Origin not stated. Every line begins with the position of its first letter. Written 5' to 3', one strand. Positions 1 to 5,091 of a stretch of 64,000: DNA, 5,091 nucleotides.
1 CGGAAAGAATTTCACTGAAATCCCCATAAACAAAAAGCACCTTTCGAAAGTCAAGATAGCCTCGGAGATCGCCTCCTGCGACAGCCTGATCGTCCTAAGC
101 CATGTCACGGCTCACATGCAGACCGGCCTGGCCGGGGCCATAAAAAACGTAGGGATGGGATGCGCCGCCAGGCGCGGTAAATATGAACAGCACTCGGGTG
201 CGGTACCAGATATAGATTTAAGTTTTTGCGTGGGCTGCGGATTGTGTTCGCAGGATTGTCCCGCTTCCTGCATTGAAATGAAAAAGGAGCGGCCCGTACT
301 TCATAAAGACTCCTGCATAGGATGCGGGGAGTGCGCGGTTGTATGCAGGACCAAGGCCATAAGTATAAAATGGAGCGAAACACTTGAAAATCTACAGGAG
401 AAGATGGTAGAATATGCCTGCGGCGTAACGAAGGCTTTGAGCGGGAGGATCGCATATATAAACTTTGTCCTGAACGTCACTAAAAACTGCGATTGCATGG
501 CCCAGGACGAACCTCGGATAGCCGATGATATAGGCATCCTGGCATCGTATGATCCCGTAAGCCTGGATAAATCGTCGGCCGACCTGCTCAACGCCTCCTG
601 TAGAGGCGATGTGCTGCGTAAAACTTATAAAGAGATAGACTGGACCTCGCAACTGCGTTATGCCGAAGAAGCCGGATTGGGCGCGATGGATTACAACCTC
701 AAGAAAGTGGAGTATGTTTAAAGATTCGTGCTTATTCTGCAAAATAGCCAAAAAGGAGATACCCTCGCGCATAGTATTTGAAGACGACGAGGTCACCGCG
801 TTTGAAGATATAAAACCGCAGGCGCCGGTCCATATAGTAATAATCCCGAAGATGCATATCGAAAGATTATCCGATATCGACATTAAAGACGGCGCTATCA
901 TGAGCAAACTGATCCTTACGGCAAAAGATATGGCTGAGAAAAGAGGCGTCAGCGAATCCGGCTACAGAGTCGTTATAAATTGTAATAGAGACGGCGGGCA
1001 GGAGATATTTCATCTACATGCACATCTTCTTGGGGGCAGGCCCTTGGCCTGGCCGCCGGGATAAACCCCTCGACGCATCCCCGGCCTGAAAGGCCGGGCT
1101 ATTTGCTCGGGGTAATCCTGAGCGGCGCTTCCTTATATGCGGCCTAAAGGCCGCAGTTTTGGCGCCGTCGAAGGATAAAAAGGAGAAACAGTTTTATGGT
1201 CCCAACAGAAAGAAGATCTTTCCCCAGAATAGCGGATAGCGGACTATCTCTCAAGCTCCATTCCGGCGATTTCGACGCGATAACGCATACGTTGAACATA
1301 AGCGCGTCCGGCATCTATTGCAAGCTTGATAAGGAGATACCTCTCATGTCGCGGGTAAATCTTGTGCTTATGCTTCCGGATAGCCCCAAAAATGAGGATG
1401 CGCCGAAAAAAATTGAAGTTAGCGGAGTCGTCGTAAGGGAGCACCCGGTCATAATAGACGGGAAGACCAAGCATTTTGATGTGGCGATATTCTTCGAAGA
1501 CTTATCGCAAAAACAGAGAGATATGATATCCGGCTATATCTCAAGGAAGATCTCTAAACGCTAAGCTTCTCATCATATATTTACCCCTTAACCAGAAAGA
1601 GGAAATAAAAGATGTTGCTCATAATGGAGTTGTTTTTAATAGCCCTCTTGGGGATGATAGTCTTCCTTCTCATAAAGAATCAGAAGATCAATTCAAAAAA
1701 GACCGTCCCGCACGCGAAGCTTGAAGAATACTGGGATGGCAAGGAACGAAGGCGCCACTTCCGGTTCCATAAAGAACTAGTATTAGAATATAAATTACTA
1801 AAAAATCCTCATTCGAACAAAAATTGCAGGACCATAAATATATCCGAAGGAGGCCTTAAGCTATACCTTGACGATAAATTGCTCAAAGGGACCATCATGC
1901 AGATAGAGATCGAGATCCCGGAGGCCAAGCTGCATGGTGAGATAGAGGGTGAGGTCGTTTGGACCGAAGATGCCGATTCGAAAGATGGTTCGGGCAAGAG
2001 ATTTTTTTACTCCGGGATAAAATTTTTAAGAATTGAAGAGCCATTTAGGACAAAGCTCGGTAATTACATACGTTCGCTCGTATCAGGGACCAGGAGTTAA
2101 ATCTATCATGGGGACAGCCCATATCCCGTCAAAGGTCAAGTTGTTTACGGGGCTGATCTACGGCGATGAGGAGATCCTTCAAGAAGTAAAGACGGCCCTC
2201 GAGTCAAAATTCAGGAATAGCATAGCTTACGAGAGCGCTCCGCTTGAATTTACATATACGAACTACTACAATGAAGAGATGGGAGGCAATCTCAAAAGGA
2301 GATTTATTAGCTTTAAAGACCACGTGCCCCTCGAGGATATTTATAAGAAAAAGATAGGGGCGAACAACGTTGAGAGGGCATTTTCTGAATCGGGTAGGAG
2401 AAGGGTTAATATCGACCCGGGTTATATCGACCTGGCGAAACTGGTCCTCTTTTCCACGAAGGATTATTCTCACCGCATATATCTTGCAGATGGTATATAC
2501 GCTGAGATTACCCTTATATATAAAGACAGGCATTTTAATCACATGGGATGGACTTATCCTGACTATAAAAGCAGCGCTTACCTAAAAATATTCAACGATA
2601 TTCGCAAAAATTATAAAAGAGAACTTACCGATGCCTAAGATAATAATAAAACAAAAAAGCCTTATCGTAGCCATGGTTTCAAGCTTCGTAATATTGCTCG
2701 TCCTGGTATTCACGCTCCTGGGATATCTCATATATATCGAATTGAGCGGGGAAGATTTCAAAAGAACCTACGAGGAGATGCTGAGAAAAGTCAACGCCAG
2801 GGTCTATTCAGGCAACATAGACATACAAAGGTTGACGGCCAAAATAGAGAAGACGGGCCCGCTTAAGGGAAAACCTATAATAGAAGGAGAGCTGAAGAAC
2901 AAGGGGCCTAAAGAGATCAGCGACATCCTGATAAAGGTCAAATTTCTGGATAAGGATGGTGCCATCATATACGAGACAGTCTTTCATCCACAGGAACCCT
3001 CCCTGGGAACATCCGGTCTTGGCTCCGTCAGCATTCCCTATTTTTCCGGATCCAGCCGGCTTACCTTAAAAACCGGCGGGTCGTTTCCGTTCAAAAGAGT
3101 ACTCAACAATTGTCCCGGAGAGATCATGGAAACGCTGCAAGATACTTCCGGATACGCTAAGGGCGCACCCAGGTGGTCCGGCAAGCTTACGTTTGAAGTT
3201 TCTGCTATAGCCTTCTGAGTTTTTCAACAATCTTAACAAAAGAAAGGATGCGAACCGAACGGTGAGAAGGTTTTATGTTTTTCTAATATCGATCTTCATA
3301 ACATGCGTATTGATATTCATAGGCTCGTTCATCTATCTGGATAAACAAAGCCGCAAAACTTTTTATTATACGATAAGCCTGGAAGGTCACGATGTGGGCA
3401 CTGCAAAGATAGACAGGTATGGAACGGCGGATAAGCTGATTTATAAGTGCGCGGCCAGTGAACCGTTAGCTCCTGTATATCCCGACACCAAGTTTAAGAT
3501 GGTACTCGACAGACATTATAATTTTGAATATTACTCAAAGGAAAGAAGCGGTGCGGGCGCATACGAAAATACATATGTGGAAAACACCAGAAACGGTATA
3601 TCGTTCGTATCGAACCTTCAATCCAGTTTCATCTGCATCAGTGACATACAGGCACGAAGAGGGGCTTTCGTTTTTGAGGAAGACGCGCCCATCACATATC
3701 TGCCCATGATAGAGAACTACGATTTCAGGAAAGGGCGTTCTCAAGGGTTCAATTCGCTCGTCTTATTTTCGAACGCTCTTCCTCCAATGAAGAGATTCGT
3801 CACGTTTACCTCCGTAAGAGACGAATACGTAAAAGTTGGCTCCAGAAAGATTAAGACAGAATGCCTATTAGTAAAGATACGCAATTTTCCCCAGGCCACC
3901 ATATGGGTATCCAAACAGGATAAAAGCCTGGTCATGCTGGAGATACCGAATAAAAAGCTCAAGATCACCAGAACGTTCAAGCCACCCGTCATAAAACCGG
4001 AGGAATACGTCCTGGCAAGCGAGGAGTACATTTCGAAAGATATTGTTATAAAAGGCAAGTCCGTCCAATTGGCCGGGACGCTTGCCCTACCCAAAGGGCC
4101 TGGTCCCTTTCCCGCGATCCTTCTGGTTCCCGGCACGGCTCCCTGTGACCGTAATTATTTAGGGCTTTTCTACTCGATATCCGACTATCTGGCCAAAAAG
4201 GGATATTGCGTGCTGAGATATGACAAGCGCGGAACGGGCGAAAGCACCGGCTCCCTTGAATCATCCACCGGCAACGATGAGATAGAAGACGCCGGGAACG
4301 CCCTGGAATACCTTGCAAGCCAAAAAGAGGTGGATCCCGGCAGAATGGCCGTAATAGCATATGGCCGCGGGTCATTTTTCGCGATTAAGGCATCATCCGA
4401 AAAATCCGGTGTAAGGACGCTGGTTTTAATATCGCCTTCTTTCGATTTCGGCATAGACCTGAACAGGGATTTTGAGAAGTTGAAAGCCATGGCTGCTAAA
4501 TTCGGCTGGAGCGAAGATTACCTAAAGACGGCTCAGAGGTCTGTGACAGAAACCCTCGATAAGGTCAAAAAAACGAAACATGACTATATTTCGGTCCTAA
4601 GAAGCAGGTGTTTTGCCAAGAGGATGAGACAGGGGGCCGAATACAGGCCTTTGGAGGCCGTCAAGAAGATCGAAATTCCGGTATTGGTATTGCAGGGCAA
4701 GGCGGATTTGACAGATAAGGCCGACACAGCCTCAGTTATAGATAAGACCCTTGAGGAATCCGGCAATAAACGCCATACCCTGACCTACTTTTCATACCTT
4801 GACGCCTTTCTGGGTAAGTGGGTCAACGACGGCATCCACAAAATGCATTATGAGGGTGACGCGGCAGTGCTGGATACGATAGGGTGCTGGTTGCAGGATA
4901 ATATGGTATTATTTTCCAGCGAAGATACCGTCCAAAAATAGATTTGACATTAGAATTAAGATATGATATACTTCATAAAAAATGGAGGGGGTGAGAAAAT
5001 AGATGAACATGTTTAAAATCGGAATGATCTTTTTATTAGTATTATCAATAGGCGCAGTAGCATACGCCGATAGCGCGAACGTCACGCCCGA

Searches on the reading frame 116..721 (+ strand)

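Call 45: search_protein_families(library=pfam, proteins=[window:116-721:+], max_evalue=0.001)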
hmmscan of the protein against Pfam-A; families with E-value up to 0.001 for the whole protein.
window:116-721:+ (201 aa): 11 families
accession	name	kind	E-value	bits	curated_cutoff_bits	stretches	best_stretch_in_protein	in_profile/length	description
PF04015.17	DUF362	-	3e-17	63.8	24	1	2-155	113-199/200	Domain of unknown function (DUF362)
PF00037.32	Fer4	-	1.2e-11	44.3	21.1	2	61-83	2-24/24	4Fe-4S binding domain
PF12838.12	Fer4_7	-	2.7e-10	41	27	2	38-81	2-52/52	4Fe-4S dicluster domain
PF12797.12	Fer4_2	-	1.3e-09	37.8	24.5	2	31-50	3-22/22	4Fe-4S binding domain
PF14697.11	Fer4_21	-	1.8e-09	38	35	2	62-94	3-38/59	4Fe-4S dicluster domain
PF12837.12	Fer4_6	-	2.1e-07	31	25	1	64-82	6-24/24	4Fe-4S binding domain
PF13187.11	Fer4_9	-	1e-06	29.1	27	1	38-82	2-52/52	4Fe-4S dicluster domain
PF13237.11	Fer4_10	-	1.1e-06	28.9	25.5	1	33-77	4-52/53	4Fe-4S dicluster domain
PF13484.11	Fer4_16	-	0.00012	23.2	30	0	67-91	2-25/66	4Fe-4S double cluster binding domain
PF17179.9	Fer4_22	-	0.00033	21.9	27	0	67-79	2-14/95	4Fe-4S dicluster domain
PF25160.1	LdpA_Fe-S-bd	-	0.00038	20.6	27.6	0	48-83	13-44/49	LdpA Fe-S cluster-binding domain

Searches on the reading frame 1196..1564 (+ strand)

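Call 45: search_protein_families(library=pfam, proteins=[window:1196-1564:+], max_evalue=0.001)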
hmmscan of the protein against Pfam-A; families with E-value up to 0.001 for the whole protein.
window:1196-1564:+ (122 aa): 1 family
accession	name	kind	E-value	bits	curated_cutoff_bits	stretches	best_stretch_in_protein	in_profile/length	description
PF07238.19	PilZ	-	1.1e-08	35.8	22.5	1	5-115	1-100/102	PilZ domain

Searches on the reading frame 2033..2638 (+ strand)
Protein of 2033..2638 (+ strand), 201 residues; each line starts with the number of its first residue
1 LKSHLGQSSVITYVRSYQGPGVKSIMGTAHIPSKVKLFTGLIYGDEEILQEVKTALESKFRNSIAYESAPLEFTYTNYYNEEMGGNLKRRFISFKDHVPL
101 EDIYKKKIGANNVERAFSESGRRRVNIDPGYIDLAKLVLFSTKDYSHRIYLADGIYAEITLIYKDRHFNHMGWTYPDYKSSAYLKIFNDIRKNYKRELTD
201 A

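Call 45: search_protein_families(library=pfam, proteins=[window:2033-2638:+], max_evalue=0.001)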
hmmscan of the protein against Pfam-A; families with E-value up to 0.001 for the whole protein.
window:2033-2638:+ (201 aa): 1 family
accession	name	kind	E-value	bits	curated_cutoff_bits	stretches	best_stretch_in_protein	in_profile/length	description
PF14385.11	DUF4416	-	1.7e-58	197.6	27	1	34-194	2-162/162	Domain of unknown function (DUF4416)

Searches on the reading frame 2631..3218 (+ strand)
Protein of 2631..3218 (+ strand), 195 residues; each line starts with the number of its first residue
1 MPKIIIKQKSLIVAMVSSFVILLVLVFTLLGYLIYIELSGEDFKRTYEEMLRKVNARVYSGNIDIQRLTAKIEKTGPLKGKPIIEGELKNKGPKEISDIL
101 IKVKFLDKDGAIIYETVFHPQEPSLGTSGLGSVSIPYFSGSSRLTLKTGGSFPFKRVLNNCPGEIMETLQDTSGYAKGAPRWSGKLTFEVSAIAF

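Call 45: search_protein_families(library=pfam, proteins=[window:2631-3218:+], max_evalue=0.001)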
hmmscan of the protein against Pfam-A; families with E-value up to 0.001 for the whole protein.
window:2631-3218:+ (195 aa): 1 family
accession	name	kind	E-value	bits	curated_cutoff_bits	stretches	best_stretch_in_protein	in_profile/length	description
PF11906.13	DUF3426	-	7e-05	23.4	27.7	1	22-158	2-133/147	Protein of unknown function (DUF3426)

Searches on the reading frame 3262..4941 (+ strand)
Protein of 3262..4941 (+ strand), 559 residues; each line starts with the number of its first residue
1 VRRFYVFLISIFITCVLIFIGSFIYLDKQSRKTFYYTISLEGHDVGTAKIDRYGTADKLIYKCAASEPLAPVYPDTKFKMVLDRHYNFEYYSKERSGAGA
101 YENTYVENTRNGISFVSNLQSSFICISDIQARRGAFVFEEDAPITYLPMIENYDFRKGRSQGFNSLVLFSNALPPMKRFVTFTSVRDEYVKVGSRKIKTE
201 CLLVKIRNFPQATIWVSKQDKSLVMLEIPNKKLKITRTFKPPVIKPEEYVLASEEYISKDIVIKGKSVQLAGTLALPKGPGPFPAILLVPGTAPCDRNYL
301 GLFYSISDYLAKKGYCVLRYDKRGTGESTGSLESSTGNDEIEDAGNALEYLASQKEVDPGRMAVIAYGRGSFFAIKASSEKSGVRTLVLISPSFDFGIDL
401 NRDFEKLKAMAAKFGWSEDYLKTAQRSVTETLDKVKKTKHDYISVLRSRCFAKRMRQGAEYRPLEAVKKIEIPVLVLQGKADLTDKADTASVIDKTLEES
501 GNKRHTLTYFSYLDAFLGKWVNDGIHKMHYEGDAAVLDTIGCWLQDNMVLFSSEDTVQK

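Call 45: search_protein_families(library=pfam, proteins=[window:3262-4941:+], max_evalue=0.001)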
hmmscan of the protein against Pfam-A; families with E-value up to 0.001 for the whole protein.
window:3262-4941:+ (559 aa): 6 families
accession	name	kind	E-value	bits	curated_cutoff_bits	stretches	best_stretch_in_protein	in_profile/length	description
PF12146.15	Hydrolase_4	-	7.9e-14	52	27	1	300-507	17-224/239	Serine aminopeptidase, S33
PF02129.25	Peptidase_S15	-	3e-10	40.7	23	1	268-490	3-240/262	X-Pro dipeptidyl-peptidase (S15 family)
PF00561.26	Abhydrolase_1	-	2e-08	34.6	25.8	1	284-403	1-115/245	alpha/beta hydrolase fold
PF01738.24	DLH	-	1.2e-05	25.4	21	0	271-385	2-122/217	Dienelactone hydrolase family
PF12697.13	Abhydrolase_6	-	2.3e-05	25.6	26.3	1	286-487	1-183/217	Alpha/beta hydrolase family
PF00326.27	Peptidase_S9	-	8.7e-05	22.5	22.6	0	307-365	7-69/213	Prolyl oligopeptidase family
